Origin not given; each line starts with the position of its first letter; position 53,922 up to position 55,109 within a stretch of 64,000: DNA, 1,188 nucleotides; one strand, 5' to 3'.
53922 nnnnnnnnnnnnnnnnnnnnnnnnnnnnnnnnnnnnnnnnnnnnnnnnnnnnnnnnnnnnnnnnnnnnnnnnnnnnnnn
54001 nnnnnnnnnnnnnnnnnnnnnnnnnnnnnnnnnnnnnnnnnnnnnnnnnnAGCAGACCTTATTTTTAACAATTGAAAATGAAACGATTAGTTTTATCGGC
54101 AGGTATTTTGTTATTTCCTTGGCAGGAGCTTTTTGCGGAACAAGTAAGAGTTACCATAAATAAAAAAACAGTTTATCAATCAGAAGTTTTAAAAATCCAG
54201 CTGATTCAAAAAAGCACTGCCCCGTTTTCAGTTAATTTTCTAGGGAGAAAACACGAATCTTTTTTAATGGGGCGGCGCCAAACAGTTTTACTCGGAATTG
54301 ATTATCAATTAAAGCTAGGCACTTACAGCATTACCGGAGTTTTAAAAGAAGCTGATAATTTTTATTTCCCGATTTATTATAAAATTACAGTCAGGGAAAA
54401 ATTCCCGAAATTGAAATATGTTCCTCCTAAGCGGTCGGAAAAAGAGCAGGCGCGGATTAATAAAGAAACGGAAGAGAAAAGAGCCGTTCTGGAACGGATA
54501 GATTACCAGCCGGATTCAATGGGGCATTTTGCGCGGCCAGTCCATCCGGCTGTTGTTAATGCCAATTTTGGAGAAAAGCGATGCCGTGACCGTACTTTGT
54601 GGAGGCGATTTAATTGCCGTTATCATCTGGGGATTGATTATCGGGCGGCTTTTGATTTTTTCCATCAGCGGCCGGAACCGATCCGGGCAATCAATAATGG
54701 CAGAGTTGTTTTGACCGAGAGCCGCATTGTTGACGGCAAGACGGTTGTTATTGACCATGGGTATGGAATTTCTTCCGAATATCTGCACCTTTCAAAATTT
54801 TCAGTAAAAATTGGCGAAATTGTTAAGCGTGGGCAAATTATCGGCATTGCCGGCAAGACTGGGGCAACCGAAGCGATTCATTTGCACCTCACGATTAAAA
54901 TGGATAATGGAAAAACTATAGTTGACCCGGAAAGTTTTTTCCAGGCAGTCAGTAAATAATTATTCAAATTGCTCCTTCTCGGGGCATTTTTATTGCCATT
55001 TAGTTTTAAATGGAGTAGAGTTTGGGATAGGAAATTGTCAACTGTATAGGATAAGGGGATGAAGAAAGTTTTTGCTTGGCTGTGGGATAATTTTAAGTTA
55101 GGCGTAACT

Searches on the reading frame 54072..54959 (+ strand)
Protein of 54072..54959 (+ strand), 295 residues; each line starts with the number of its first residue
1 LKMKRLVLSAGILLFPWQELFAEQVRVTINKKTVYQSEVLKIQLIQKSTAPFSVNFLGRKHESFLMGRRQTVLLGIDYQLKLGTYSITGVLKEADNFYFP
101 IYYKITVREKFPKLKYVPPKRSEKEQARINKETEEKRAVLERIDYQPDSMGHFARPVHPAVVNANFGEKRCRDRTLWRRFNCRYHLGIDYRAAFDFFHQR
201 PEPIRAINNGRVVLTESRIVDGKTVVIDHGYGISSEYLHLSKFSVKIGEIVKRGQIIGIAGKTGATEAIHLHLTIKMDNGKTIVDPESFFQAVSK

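Call 66: search_protein_families(library=pfam, proteins=[window:54072-54959:+], max_evalue=0.001)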
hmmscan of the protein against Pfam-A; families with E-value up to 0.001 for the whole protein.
window:54072-54959:+ (295 aa): 1 family
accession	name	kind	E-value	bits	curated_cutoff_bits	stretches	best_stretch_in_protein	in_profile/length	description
PF01551.29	Peptidase_M23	-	2.2e-21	76.3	28.7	1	193-281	5-92/96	Peptidase family M23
